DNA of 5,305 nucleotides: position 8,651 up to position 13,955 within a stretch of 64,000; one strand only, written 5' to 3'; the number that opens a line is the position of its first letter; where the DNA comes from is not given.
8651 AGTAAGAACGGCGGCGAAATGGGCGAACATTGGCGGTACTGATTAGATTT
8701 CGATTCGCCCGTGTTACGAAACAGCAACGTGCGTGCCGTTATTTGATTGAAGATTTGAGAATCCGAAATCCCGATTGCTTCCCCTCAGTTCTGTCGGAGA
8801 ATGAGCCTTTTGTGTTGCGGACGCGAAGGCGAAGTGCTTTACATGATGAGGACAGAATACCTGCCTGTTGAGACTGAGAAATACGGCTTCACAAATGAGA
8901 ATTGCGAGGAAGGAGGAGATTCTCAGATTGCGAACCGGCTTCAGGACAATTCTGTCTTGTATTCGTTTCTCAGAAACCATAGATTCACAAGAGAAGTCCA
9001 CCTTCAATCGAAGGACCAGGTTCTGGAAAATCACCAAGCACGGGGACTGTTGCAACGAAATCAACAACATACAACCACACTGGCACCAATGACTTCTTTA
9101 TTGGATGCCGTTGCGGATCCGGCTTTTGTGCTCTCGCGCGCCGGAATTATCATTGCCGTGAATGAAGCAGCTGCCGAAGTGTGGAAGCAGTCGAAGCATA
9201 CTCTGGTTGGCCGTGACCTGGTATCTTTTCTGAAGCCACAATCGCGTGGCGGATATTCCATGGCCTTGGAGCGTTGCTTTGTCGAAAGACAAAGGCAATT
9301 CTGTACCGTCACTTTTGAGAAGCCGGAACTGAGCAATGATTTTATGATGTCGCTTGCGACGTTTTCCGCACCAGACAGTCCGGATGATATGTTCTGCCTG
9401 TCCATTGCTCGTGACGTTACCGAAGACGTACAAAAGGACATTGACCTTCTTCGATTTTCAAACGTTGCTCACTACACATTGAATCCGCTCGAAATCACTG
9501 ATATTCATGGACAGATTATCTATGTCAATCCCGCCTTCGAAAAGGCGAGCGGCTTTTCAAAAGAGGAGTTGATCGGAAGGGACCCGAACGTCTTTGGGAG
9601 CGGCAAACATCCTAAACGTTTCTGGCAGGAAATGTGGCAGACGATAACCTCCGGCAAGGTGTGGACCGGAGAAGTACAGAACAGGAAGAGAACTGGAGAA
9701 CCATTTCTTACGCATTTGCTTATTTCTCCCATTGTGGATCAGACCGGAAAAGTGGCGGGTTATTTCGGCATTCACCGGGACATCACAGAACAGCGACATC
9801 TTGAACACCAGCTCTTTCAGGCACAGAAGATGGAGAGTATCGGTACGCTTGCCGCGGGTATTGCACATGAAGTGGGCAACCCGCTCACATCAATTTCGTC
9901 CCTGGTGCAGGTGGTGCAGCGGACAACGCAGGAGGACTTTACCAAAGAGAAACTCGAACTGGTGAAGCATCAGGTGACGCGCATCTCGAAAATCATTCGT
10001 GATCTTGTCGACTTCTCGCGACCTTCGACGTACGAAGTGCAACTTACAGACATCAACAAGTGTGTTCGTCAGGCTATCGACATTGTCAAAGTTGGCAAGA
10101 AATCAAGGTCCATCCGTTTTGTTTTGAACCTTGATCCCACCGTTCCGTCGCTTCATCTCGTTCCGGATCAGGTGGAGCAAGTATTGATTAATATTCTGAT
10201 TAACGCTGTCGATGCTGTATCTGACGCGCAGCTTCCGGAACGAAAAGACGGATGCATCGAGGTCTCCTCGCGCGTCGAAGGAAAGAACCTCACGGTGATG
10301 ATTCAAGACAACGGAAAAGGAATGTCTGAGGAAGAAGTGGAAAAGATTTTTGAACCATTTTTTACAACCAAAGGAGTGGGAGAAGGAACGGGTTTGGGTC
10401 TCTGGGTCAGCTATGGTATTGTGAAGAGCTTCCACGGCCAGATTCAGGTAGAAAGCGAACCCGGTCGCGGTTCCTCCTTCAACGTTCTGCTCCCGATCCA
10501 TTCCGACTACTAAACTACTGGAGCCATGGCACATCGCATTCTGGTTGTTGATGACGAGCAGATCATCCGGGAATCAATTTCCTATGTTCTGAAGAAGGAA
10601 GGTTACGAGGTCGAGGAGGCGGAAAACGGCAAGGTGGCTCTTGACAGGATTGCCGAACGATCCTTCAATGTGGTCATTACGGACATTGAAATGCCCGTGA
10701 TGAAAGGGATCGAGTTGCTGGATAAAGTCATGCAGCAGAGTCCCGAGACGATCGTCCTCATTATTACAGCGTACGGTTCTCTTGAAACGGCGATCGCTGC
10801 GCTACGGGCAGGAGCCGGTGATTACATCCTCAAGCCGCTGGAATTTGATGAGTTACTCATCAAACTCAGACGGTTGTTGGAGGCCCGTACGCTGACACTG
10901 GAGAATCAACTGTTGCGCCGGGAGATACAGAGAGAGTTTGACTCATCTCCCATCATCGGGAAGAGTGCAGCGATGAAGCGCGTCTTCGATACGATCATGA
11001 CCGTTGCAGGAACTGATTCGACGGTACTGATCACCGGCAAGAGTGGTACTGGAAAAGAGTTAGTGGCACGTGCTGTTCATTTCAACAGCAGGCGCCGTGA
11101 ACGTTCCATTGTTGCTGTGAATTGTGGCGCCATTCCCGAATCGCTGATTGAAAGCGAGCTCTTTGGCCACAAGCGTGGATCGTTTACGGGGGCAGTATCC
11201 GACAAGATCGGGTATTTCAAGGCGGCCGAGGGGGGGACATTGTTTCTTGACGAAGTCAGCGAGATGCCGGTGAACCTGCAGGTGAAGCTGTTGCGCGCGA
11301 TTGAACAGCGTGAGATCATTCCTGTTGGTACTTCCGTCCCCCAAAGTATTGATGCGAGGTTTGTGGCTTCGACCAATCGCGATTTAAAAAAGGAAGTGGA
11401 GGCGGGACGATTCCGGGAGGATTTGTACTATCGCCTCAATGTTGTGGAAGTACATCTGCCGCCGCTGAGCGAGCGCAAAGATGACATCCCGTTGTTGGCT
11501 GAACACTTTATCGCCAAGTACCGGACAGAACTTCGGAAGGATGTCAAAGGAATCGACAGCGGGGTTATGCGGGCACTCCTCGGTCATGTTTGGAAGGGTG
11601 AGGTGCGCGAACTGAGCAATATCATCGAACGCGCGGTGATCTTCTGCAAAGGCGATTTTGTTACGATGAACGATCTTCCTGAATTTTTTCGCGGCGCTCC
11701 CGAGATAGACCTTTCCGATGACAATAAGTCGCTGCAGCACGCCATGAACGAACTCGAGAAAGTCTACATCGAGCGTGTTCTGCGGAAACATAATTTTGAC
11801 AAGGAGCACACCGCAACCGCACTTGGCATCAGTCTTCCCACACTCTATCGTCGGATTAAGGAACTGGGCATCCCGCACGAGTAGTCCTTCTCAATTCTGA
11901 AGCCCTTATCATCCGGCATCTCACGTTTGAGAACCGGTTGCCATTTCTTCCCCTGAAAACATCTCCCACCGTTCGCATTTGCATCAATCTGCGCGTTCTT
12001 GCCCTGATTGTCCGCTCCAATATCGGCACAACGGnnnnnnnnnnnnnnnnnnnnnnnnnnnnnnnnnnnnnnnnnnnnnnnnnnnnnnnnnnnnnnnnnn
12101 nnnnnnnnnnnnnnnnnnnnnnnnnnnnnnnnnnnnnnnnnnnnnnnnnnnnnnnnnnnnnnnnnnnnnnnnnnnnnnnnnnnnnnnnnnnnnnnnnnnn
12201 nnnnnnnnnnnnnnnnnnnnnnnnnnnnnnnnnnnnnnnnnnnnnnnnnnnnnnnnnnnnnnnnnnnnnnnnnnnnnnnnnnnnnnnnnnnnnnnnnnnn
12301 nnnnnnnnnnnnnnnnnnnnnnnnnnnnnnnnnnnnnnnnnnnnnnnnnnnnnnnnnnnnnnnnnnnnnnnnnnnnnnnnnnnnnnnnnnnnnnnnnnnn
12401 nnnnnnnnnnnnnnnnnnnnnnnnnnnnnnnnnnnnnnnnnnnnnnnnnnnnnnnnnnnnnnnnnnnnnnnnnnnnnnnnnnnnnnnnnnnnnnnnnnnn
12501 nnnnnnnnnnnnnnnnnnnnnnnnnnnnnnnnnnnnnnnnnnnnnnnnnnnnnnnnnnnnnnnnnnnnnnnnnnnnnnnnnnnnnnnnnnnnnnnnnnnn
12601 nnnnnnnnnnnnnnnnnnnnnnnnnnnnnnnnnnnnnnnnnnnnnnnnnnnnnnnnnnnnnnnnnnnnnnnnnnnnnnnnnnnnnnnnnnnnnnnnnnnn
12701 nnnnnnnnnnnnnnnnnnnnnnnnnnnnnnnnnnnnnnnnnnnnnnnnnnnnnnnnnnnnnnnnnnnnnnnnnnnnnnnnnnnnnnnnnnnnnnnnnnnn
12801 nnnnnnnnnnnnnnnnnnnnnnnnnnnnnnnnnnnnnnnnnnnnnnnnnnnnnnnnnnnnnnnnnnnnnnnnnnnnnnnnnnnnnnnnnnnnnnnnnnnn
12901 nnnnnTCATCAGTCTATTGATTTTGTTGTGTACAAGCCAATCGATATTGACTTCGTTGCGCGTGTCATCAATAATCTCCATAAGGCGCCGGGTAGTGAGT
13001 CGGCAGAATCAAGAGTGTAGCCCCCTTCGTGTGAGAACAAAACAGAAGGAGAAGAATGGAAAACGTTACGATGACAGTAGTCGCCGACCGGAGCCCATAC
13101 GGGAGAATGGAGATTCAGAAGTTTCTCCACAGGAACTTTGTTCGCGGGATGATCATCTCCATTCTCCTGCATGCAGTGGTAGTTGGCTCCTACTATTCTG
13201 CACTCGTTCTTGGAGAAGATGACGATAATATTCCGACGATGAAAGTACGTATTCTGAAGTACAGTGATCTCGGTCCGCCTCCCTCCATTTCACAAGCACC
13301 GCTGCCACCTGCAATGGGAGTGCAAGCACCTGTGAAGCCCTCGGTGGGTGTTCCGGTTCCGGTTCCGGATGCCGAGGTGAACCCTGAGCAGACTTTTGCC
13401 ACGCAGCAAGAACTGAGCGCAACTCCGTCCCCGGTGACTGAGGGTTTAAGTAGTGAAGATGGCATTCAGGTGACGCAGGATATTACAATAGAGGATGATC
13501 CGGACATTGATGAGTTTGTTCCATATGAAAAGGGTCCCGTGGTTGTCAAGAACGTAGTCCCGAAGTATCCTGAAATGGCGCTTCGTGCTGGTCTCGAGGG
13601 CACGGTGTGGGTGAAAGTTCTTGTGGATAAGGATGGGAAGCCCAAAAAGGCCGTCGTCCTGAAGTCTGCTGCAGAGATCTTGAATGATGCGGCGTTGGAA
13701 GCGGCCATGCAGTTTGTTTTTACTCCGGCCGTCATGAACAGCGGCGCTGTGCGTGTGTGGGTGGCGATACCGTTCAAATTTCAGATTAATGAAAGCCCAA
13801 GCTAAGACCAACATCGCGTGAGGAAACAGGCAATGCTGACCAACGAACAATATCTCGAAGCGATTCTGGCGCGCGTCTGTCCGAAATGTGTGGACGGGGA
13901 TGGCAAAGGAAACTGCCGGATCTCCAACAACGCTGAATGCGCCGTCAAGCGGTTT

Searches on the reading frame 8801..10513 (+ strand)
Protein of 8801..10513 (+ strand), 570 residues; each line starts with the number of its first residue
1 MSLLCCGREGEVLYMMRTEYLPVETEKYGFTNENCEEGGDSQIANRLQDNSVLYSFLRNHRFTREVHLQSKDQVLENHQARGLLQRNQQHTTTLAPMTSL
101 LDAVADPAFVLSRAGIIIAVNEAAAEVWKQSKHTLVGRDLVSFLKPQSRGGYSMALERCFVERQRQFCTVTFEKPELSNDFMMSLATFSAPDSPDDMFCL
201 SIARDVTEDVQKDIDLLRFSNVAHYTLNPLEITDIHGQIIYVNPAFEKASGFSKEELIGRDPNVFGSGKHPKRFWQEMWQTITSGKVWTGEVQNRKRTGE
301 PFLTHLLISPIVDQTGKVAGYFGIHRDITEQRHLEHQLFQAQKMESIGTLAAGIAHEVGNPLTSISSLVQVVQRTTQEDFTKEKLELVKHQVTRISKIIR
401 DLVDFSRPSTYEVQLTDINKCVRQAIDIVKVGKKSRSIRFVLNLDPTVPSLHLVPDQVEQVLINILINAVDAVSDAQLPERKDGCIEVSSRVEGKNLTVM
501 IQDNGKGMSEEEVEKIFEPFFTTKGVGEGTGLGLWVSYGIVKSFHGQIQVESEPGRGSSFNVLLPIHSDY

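Call 12: search_protein_families(library=pfam, proteins=[window:8801-10513:+], max_evalue=0.001)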
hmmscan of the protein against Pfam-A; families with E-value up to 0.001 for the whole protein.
window:8801-10513:+ (570 aa): 10 families
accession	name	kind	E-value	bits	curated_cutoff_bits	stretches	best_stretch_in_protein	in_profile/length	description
PF02518.31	HATPase_c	-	1.5e-24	87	26.4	1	455-566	3-109/111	Histidine kinase-, DNA gyrase B-, and HSP90-like ATPase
PF13426.13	PAS_9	-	2.3e-24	86.1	27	1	232-330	6-103/103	PAS domain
PF00989.32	PAS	-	2.7e-21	76.1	22.6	2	232-328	16-113/113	PAS fold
PF08448.16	PAS_4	-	5.3e-19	68.9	23.1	2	232-332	10-109/110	PAS fold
PF00512.31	HisKA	-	1.2e-12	48.1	26.9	1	348-408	3-63/66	His Kinase A (phospho-acceptor) domain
PF08447.18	PAS_3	-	3.9e-10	40.3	25.6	1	239-324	1-88/89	PAS fold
PF13188.13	PAS_8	-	1.1e-06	28.7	21.8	0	233-265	17-50/65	PAS domain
PF24820.1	Diguanyl_cycl_sensor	-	1.5e-05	25.4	28.1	1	100-158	1-59/109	Diguanylate cyclase-like sensor domain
PF13589.12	HATPase_c_3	-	5.8e-05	23.6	25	1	458-518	3-55/137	Histidine kinase-, DNA gyrase B-, and HSP90-like ATPase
PF07568.18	HisKA_2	-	0.00048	20.6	22.3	0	354-404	2-52/76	Histidine kinase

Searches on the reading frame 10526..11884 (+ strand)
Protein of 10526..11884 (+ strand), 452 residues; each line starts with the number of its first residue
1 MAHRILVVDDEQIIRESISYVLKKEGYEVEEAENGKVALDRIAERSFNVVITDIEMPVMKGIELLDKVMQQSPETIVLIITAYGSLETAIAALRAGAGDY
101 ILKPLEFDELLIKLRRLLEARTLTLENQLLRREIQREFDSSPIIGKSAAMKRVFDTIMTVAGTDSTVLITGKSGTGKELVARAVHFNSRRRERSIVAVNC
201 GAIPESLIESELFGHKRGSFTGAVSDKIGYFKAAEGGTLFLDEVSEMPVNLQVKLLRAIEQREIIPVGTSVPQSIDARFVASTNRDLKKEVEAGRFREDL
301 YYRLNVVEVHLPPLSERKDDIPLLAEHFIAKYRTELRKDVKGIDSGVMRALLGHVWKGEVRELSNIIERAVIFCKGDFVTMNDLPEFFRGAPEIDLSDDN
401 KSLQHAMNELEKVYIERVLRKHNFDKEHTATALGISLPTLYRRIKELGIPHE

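Call 12: search_protein_families(library=pfam, proteins=[window:10526-11884:+], max_evalue=0.001)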
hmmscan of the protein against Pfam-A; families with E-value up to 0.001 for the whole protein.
window:10526-11884:+ (452 aa): 8 families
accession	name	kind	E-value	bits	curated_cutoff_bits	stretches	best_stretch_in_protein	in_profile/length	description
PF00158.32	Sigma54_activat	-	8e-70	234.3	20.2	1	143-309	1-167/168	Sigma-54 interaction domain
PF00072.30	Response_reg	-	2e-31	108.9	30.2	1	5-114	1-110/111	Response regulator receiver domain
PF25601.1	AAA_lid_14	-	5.5e-24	84.3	27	1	316-391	2-77/87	AAA+ ATPase lid domain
PF14532.12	Sigma54_activ_2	-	2.4e-23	83.4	25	1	144-314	1-138/138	Sigma-54 interaction domain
PF02954.25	HTH_8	-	3.1e-10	40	22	1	408-447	3-42/42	Bacterial regulatory protein, Fis family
PF07728.20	AAA_5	-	1.3e-07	32.1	22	1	167-285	2-123/139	AAA domain (dynein-related subfamily)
PF13245.12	AAA_19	-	0.00013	22.6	25.1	0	161-268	8-124/134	AAA domain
PF01078.27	Mg_chelatase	-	0.00058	19.8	20.3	0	158-265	17-136/207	Magnesium chelatase, subunit ChlI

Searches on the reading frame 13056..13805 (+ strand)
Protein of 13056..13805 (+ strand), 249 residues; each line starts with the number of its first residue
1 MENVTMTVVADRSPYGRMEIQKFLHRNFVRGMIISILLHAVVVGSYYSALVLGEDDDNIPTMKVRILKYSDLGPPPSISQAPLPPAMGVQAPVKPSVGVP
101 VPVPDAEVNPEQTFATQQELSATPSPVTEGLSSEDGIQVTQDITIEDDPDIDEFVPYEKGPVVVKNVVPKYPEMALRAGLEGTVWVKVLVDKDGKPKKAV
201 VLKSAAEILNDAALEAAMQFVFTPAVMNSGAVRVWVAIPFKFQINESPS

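Call 12: search_protein_families(library=pfam, proteins=[window:13056-13805:+], max_evalue=0.001)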
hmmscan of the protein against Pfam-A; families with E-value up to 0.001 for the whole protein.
window:13056-13805:+ (249 aa): 1 family
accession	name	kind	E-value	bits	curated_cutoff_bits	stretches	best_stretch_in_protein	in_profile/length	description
PF03544.19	TonB_C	-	1.5e-18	67.4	24.6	1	169-243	3-78/79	Gram-negative bacterial TonB protein C-terminal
